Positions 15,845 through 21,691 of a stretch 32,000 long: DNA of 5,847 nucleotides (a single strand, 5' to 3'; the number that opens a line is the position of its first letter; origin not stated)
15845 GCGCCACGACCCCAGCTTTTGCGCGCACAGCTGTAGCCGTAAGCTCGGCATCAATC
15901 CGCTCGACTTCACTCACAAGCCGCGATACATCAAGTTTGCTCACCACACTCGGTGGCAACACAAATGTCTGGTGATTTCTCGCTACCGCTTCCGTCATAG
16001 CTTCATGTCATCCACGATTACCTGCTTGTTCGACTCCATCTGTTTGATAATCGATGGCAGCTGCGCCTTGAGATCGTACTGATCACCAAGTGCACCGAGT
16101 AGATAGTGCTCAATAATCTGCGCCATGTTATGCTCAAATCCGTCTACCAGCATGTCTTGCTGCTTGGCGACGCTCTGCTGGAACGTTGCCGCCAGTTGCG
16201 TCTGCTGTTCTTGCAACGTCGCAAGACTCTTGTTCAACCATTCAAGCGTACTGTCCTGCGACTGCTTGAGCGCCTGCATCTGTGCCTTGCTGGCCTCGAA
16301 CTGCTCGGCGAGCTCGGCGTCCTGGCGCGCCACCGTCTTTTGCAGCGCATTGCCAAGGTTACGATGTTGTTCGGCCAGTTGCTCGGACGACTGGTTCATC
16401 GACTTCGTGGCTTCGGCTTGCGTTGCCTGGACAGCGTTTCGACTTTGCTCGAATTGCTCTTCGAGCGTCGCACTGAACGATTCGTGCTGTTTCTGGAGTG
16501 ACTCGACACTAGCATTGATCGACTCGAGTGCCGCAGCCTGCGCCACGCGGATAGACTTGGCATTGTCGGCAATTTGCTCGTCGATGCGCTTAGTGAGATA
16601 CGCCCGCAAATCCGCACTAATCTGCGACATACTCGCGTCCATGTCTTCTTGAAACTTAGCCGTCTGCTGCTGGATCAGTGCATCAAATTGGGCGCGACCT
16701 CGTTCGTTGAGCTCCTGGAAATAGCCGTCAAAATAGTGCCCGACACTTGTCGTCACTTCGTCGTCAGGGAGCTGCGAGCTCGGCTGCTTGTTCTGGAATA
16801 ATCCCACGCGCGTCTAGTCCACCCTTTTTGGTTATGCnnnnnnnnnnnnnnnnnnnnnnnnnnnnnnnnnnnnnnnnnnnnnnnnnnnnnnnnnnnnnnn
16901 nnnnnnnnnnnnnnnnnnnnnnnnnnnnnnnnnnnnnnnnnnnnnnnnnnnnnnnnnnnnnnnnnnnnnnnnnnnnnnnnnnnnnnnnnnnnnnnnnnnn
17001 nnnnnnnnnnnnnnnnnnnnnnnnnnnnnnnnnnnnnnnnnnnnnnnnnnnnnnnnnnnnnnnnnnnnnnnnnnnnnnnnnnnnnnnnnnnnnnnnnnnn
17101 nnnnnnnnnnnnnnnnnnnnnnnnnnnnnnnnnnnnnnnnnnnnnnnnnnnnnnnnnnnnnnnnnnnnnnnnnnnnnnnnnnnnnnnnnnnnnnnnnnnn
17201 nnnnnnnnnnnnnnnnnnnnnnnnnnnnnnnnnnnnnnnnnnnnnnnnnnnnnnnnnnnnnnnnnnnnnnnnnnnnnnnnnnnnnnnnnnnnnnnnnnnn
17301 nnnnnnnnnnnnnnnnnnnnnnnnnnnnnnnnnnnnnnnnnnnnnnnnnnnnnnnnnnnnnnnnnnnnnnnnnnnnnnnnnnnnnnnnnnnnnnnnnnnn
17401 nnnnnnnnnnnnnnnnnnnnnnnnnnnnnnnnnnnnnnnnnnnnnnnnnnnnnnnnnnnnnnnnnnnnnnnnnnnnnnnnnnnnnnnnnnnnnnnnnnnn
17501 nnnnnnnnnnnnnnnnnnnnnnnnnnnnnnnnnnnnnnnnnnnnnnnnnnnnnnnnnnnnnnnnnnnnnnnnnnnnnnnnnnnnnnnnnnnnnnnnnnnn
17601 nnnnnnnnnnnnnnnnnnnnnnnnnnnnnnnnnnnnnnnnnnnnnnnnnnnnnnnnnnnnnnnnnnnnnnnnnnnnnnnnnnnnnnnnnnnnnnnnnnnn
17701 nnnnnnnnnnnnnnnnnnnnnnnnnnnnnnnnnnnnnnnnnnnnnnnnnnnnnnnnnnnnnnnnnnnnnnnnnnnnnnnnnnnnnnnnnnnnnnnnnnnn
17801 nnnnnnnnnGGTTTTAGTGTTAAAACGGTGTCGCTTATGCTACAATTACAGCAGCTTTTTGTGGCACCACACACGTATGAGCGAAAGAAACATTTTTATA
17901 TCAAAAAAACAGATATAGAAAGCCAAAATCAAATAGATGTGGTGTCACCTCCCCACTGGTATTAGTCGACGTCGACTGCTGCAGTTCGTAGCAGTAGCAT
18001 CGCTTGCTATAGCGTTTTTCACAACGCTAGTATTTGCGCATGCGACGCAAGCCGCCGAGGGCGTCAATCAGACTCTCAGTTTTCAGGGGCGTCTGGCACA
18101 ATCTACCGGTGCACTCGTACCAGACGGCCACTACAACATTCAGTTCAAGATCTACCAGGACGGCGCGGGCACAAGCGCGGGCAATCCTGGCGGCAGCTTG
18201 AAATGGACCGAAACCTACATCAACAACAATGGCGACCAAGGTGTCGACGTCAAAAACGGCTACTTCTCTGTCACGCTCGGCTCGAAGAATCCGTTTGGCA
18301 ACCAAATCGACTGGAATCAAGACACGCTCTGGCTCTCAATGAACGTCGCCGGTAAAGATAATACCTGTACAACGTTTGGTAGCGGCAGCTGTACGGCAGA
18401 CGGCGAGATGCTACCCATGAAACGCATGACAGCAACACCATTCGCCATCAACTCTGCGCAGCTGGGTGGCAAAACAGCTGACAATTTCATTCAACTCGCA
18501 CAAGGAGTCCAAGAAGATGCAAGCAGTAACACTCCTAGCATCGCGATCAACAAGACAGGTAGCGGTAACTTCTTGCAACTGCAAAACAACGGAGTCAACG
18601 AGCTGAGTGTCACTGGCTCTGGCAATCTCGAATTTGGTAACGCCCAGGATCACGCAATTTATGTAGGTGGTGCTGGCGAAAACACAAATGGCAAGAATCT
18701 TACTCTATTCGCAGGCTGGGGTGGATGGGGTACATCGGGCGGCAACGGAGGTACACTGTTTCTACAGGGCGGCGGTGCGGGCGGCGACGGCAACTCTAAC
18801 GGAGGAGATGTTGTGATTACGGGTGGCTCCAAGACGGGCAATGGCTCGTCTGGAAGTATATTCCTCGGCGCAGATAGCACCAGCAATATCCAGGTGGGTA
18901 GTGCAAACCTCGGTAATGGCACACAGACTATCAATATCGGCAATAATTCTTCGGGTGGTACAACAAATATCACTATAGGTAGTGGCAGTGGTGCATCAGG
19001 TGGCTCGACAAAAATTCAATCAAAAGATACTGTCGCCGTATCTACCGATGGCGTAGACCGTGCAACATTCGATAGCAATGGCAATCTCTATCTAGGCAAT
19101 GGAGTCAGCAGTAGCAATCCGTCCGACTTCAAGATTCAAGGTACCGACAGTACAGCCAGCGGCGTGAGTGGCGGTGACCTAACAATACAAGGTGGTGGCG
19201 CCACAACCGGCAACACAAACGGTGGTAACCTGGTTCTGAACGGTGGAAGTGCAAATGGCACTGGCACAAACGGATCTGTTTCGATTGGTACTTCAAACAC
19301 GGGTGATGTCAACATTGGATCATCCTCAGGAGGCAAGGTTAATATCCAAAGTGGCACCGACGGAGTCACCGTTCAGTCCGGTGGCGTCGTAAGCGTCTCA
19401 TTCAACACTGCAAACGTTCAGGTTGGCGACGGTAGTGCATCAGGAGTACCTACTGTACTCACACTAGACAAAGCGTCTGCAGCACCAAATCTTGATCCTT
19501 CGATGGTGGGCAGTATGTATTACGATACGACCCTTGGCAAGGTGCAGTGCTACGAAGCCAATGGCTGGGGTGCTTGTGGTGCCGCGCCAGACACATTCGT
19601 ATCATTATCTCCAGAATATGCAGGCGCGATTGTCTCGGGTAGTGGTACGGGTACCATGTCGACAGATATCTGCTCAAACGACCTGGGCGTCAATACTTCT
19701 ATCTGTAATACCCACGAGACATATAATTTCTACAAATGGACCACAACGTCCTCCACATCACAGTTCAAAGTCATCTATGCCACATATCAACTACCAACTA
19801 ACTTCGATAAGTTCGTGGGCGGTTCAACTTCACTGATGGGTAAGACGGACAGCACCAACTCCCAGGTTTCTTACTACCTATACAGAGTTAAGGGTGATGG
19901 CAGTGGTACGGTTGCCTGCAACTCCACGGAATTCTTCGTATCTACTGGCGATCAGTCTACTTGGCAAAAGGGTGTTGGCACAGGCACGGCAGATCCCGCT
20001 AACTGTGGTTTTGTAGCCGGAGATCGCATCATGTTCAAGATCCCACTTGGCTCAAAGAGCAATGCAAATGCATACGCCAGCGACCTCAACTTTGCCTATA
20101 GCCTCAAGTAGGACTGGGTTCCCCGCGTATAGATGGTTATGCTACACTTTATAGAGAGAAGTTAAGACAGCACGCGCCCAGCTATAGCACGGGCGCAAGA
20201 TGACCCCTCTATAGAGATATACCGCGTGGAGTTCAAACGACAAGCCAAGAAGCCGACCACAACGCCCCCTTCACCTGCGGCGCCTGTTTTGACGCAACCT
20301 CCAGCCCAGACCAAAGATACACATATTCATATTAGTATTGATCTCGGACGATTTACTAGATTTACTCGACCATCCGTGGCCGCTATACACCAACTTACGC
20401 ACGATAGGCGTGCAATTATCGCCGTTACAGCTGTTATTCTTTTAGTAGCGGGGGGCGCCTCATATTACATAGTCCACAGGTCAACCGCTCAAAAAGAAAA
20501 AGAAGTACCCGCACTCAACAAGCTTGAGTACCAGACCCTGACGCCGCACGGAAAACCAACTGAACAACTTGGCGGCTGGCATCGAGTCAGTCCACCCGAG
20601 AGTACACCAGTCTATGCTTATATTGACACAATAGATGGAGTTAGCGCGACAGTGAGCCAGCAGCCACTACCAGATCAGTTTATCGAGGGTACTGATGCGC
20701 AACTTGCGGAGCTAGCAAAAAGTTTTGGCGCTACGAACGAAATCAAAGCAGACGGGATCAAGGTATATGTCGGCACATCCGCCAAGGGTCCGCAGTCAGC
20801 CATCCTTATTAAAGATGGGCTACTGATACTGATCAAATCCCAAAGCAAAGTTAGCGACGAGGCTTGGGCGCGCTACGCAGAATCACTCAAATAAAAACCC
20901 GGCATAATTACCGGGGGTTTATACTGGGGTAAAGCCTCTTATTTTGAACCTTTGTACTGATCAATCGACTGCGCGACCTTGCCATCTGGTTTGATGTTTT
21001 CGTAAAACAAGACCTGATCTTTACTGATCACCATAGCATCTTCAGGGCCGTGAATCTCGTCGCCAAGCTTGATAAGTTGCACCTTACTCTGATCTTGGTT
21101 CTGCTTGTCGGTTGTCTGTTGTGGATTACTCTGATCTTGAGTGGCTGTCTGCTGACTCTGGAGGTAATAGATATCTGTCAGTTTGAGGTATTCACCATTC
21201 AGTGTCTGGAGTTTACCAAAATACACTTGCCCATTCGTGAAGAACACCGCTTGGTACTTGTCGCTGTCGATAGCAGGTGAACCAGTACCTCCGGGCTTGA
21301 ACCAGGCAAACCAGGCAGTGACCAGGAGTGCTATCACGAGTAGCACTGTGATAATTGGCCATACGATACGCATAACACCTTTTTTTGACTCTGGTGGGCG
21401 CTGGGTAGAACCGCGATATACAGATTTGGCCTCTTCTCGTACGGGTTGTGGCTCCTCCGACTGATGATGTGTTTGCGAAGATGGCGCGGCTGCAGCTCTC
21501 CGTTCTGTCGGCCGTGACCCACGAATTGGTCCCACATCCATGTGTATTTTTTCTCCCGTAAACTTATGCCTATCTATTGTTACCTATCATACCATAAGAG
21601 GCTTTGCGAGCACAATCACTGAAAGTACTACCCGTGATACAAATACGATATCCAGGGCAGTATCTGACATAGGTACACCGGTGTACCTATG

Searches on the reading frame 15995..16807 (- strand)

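Call 64: search_protein_families(library=pfam, proteins=[window:15995-16807:-], max_evalue=0.001)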
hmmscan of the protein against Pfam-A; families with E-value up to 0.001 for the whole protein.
window:15995-16807:- (270 aa): 1 family
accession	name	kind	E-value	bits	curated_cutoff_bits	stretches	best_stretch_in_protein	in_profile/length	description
PF01442.23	Apolipoprotein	-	3.3e-06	27.4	90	1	97-231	46-181/190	Apolipoprotein A1/A4/E domain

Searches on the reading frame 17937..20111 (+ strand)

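Call 3: search_protein_families(library=pfam, proteins=[window:17937-20111:+], max_evalue=0.1)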
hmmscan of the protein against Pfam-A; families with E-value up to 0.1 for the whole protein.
window:17937-20111:+ (724 aa): 0 families

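Call 6: search_protein_families(library=ncbifam, proteins=[window:17937-20111:+], max_evalue=0.1)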
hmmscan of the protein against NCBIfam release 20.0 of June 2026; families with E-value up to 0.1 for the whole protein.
window:17937-20111:+ (724 aa): 2 families
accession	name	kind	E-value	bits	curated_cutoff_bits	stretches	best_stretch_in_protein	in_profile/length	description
NF053851.1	Bdello_MAT_N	subfamily_domain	0.0041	16.9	60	0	157-187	127-160/162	mosaic adhesive trimer family chimeric fiber protein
TIGR02811.1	formate_TAT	hypoth_equivalog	0.033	14.5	48.45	0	7-42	7-43/66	formate dehydrogenase region TAT target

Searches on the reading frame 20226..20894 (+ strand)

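Call 3: search_protein_families(library=pfam, proteins=[window:20226-20894:+], max_evalue=0.1)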
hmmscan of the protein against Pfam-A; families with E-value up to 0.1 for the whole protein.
window:20226-20894:+ (222 aa): 1 family
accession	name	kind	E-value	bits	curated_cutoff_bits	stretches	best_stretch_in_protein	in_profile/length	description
PF20858.2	Pgp3_N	-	0.044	14.3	27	0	125-147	39-61/68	Immunodominant antigen Pgp3, N-terminal domain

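Call 6: search_protein_families(library=ncbifam, proteins=[window:20226-20894:+], max_evalue=0.1)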
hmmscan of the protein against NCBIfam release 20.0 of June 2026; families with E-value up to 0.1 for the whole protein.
window:20226-20894:+ (222 aa): 2 families
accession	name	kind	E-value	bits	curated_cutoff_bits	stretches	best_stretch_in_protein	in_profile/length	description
NF033761.1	gliding_GltJ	equivalog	0.032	13.3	450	1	5-127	317-439/671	adventurous gliding motility protein GltJ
NF009420.1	PRK12785.1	equivalog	0.037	13.8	197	1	61-94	20-54/161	flagellar basal body-associated protein FliL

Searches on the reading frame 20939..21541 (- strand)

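Call 3: search_protein_families(library=pfam, proteins=[window:20939-21541:-], max_evalue=0.1)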
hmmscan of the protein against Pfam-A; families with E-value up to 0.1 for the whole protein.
window:20939-21541:- (200 aa): 2 families
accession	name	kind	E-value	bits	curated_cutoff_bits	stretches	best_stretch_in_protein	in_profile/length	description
PF20067.5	SSL_N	-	0.004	17.4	18.9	1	147-171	5-28/46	Strictosidine synthase-like, N-terminal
PF20185.3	DUF6548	-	0.045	14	27.3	0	23-77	106-163/164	Family of unknown function (DUF6548)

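Call 4: search_protein_families(library=padloc, proteins=[window:20939-21541:-], max_evalue=0.1)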
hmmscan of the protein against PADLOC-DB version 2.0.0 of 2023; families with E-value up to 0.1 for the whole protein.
window:20939-21541:- (200 aa): 0 families

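Call 6: search_protein_families(library=ncbifam, proteins=[window:20939-21541:-], max_evalue=0.1)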
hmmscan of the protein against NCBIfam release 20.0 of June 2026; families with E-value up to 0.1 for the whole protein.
window:20939-21541:- (200 aa): 3 families
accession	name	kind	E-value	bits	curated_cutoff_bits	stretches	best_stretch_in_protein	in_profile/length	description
NF033598.2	elast_bind_EbpS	equivalog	4.6e-05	22.5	300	1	17-74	264-322/498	elastin-binding protein EbpS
NF033483.0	PknB_PASTA_kin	equivalog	0.0038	16.3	450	1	19-157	291-425/563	Stk1 family PASTA domain-containing Ser/Thr kinase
NF047760.1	LIC10042_TonB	equivalog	0.063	13.4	100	0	110-191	35-114/156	LIC_10042 family TonB-like protein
